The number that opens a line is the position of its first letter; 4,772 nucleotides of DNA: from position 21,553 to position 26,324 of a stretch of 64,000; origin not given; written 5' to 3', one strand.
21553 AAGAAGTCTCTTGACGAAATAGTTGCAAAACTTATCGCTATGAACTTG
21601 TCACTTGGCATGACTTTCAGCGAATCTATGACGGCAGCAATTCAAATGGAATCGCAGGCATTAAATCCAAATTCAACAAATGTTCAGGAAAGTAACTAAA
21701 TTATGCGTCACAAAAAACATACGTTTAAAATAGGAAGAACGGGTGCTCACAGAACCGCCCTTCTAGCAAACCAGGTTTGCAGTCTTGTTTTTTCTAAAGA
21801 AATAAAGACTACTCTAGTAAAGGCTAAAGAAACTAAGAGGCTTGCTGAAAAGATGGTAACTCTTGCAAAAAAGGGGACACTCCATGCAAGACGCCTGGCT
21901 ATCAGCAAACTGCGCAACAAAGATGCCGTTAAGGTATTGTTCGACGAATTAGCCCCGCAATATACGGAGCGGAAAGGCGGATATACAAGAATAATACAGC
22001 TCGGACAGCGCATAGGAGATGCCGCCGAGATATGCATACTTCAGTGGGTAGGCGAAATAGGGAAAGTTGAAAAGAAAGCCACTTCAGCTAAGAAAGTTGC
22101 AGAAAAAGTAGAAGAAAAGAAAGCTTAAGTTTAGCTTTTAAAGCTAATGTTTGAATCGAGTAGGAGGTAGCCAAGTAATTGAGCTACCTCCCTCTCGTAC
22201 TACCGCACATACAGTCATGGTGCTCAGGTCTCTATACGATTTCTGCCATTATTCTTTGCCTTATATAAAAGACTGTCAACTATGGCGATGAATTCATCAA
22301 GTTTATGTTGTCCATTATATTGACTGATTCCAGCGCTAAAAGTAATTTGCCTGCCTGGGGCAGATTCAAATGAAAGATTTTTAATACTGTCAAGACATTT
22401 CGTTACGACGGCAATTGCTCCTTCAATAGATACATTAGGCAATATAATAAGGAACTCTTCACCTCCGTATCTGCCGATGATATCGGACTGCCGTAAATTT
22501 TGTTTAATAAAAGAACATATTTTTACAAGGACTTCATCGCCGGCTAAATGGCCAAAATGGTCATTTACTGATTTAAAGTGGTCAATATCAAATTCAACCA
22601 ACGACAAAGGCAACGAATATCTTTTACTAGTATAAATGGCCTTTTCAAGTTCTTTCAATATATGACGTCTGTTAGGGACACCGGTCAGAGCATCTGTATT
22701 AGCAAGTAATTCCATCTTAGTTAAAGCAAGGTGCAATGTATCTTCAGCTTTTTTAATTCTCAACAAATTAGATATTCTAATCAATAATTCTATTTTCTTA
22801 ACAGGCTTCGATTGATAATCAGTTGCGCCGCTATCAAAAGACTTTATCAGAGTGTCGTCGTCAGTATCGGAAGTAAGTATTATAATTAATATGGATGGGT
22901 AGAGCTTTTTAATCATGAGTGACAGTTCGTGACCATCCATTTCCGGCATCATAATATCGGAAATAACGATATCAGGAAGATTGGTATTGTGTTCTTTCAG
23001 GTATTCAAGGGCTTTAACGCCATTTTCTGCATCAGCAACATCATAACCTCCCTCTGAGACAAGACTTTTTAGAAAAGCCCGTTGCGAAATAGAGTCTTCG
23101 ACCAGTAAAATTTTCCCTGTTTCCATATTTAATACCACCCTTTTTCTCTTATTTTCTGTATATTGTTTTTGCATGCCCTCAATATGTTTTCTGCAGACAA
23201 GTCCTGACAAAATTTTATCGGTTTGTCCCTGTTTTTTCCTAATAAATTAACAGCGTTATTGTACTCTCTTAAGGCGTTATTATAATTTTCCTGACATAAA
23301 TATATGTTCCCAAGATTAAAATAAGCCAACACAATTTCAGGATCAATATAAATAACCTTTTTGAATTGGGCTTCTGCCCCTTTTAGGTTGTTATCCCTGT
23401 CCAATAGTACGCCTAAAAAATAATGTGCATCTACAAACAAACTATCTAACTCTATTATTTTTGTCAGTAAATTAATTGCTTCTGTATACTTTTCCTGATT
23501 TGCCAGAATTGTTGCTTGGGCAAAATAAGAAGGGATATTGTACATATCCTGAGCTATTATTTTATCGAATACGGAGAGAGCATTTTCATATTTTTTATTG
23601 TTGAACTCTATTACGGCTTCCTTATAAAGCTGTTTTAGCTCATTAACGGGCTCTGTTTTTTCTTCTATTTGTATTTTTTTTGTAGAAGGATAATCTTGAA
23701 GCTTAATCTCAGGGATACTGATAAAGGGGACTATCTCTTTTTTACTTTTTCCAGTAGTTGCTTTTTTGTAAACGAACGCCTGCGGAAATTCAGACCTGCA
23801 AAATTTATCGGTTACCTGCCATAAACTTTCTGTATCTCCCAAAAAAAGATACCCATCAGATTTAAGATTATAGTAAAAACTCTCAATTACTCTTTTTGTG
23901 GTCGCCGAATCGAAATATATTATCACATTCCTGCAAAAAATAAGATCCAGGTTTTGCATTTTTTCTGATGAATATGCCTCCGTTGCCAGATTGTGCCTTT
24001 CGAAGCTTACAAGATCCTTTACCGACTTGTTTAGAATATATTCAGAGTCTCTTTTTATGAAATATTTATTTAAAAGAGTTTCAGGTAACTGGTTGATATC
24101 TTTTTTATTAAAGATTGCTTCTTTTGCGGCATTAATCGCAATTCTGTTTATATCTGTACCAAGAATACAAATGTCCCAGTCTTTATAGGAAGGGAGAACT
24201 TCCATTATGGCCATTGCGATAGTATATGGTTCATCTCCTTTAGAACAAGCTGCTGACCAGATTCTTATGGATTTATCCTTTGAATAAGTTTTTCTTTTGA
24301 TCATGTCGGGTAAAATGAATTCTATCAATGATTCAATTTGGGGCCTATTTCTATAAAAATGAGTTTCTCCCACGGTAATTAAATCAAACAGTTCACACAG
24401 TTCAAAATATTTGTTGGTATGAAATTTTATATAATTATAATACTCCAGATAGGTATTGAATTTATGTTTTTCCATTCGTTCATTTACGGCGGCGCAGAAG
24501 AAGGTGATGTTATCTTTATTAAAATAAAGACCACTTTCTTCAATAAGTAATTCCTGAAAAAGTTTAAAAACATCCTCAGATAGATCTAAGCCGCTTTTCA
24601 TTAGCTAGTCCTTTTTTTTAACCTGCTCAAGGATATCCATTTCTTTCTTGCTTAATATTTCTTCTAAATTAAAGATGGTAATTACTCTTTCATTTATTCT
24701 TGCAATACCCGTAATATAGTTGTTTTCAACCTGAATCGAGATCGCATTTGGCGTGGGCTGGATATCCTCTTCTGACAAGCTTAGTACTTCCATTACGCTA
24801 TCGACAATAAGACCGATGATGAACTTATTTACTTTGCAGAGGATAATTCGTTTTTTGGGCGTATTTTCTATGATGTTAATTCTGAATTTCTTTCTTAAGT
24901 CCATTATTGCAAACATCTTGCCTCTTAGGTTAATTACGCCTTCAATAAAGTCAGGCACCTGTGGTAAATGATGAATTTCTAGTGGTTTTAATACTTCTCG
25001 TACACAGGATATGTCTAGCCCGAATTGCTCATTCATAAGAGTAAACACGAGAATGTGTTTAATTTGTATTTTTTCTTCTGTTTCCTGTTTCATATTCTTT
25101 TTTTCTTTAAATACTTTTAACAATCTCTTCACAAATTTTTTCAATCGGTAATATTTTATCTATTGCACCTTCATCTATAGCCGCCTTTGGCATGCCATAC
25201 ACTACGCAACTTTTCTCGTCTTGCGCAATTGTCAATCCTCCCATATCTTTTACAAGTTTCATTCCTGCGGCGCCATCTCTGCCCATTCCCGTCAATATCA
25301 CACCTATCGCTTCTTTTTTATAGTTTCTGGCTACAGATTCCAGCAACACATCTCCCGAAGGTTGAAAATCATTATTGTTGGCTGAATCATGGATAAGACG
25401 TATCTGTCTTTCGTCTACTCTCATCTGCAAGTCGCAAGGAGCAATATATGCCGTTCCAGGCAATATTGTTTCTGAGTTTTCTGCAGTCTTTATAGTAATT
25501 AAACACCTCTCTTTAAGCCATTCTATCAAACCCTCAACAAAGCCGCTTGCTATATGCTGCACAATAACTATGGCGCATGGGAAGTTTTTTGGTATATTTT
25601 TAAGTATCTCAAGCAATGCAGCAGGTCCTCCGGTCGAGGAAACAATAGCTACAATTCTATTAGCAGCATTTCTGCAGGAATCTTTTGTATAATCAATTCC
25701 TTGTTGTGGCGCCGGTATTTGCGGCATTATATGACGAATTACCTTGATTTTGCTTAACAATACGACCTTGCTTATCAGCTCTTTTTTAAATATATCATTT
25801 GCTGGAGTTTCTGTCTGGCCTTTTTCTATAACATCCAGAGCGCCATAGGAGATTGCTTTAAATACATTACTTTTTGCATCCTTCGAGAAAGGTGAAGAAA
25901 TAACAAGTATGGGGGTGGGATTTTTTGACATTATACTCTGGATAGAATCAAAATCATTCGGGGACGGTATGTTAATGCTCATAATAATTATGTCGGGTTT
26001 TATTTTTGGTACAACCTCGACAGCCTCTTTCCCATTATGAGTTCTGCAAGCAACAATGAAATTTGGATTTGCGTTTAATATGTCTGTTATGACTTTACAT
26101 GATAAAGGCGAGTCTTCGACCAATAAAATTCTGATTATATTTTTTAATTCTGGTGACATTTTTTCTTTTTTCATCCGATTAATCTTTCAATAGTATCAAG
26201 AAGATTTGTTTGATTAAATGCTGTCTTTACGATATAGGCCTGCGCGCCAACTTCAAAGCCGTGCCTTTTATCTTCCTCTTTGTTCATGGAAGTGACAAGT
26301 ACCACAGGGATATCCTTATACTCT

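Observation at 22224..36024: Hdr/Mvh hydrogenase module embedded inside a Wsp-like chemosensory to c-di-GMP gene string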

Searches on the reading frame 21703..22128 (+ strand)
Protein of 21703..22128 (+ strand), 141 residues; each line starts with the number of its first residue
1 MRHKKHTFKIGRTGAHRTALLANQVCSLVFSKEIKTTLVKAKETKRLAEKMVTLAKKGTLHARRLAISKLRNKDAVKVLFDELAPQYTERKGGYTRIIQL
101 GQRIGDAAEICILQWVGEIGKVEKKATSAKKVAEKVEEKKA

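Call 46: list_cluster_members(proteins=[window:21703-22128:+, window:33387-35360:-, window:30516-31985:-, window:25107-26174:-, window:23129-24601:-, window:37387-38100:-])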
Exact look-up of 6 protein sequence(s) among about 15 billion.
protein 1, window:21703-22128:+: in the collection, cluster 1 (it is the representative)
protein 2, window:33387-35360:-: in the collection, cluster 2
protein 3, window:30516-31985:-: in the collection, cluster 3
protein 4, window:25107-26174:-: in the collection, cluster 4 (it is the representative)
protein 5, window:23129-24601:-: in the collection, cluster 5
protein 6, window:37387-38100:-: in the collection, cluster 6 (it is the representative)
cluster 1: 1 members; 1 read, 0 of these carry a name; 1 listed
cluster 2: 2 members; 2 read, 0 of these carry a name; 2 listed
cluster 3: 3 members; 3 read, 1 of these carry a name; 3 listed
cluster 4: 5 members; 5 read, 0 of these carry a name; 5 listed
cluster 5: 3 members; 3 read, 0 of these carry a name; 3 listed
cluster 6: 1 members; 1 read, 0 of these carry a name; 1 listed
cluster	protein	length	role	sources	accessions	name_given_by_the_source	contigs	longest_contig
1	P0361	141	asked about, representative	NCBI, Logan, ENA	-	-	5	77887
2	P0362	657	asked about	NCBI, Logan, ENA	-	-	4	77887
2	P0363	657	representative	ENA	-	-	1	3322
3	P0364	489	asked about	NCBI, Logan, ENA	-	-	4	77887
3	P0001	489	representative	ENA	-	-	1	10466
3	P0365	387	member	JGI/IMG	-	F420-non-reducing hydrogenase large subunit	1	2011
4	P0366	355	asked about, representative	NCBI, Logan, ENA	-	-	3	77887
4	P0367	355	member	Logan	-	-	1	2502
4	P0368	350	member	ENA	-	-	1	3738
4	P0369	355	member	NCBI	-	-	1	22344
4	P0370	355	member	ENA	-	-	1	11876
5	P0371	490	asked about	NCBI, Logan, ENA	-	-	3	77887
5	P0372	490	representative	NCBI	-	-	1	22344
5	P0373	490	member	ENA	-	-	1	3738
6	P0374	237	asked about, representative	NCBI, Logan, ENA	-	-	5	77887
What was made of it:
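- Tried and rejected: Taxonomic placement (call 46).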

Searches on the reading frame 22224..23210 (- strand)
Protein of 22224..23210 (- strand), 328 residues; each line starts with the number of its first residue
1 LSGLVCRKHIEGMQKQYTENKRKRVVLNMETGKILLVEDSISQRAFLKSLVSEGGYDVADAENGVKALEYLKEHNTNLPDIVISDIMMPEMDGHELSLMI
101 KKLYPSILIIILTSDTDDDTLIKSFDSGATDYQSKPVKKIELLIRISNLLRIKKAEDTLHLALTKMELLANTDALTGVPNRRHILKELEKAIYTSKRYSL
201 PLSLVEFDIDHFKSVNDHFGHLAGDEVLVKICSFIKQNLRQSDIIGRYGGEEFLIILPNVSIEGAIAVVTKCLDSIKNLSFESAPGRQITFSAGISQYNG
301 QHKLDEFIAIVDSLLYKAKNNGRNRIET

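Call 5: search_protein_families(library=pfam, proteins=[window:22224-23210:-], max_evalue=0.001)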
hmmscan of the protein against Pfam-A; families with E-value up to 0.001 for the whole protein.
window:22224-23210:- (328 aa): 3 families
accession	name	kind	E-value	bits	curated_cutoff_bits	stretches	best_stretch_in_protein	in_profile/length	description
PF00990.26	GGDEF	-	1.6e-42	145.4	23.8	1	170-325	1-161/161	Diguanylate cyclase, GGDEF domain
PF00072.30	Response_reg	-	1.5e-24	86.7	30.2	1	34-146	1-110/111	Response regulator receiver domain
PF22335.1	Cas10-Cmr2_palm2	-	2.4e-05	24.9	27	1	249-326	58-132/133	Cas10/Cmr2, second palm domain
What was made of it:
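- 22224..23210 (-): REC-GGDEF (the likely ATG is at 23126). It has a GGEEF active site with an RxxD motif (RQSD) upstream of it. Pfam GGDEF 1.6e-42 and Response_reg 1.5e-24 (call 5).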

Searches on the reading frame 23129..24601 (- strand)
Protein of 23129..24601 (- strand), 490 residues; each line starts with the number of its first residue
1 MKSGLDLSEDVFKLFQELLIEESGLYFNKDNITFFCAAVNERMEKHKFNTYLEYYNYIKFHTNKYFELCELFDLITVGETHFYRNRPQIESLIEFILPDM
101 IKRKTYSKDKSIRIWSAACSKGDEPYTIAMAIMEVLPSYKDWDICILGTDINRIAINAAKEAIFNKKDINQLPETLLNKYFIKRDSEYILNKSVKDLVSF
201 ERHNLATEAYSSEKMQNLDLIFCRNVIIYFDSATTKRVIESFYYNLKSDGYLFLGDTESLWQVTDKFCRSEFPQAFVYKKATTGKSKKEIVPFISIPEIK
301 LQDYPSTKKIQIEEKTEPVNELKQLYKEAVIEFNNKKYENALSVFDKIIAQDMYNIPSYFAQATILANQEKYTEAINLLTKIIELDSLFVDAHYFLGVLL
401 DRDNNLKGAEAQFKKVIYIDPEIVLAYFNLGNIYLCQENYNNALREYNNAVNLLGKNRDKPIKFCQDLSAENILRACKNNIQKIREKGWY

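Call 5: search_protein_families(library=pfam, proteins=[window:23129-24601:-], max_evalue=0.001)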
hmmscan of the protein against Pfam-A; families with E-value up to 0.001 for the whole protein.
window:23129-24601:- (490 aa): 17 families
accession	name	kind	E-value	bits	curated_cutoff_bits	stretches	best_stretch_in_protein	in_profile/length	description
PF01739.24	CheR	-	4.3e-56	189.9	27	1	79-271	2-190/195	CheR methyltransferase, SAM binding domain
PF07719.23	TPR_2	-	5.7e-18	63.9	27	1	425-454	2-31/34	Tetratricopeptide repeat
PF00515.34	TPR_1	-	1.2e-13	50.7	27.8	0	425-452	2-29/34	Tetratricopeptide repeat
PF13431.12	TPR_17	-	1e-12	47.7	24.4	1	413-444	2-33/34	Tetratricopeptide repeat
PF13432.12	TPR_16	-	2.7e-11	44.1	32.7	1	360-421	1-62/65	Tetratricopeptide repeat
PF13181.12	TPR_8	-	3.6e-10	39.6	25.7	0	391-422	2-33/34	Tetratricopeptide repeat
PF13414.12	TPR_11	-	1.7e-09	37.6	26.8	0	404-435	8-39/42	TPR repeat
PF13424.12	TPR_12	-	1.1e-06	29.2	30.1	0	425-454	4-33/77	Tetratricopeptide repeat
PF14559.12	TPR_19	-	2e-06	28.4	25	1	369-422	4-57/68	Tetratricopeptide repeat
PF12895.13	ANAPC3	-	4.3e-06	27.4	27.2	1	334-398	1-64/82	Anaphase-promoting complex, cyclosome, subunit 3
PF24575.1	TPR_Slam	-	6.1e-06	27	35.2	1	320-413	13-104/104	Surface lipoprotein assembly modifier, N-terminal TPR repeats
PF13176.12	TPR_7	-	2.1e-05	24.7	27.9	0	426-447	1-22/36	Tetratricopeptide repeat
PF25063.1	ARM_TT21_C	-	2.9e-05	24.5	35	1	330-457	29-162/209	Tetratricopeptide repeat protein 21 C-terminal ARM domain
PF03705.20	CheR_N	-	5.5e-05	23.2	27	1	12-59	3-50/53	CheR methyltransferase, all-alpha domain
PF13428.12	TPR_14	-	0.0001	23.1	23.5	0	360-397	5-42/44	Tetratricopeptide repeat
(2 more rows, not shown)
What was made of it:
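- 23129..24601 (-): cheR with a C-terminal TPR region (490 aa). Pfam CheR 4.3e-56 plus TPR families (call 5).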

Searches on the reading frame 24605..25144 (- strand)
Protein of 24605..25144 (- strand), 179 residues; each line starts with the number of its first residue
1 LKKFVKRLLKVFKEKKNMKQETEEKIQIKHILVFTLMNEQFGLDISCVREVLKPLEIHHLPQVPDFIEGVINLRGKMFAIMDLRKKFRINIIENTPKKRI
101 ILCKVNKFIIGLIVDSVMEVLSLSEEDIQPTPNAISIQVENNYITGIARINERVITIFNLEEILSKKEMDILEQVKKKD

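Call 5: search_protein_families(library=pfam, proteins=[window:24605-25144:-], max_evalue=0.001)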
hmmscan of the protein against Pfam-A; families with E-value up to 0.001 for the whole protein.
window:24605-25144:- (179 aa): 1 family
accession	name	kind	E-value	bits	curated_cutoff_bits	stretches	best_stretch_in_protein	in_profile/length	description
PF01584.24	CheW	-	7e-35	120.1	23.5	1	31-167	2-137/138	CheW-like domain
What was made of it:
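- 24605..25144 (-): cheW2 (ORF of 179 aa; the likely ATG is at 25093). Pfam CheW 7e-35 (call 5).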

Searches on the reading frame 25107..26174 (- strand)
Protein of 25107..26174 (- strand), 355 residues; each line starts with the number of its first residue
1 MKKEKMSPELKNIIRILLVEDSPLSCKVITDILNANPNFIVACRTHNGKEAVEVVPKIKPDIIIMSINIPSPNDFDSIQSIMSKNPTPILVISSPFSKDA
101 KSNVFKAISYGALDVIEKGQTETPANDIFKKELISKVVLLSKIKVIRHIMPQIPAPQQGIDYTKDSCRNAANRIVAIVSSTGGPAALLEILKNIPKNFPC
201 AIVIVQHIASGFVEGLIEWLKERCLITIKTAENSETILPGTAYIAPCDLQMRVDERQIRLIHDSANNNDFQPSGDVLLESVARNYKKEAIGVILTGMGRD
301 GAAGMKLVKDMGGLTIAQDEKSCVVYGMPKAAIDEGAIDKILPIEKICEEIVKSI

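Call 5: search_protein_families(library=pfam, proteins=[window:25107-26174:-], max_evalue=0.001)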
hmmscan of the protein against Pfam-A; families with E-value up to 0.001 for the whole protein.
window:25107-26174:- (355 aa): 2 families
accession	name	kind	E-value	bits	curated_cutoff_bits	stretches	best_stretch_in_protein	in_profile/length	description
PF01339.22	CheB_methylest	-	4.8e-63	212.4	24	1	175-351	1-174/174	CheB methylesterase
PF00072.30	Response_reg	-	1.2e-14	54.8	30.2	1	16-120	1-101/111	Response regulator receiver domain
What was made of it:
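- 25107..26174 (-): cheB (REC plus methylesterase, 355 aa). Pfam CheB_methylest 4.8e-63 (call 5).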
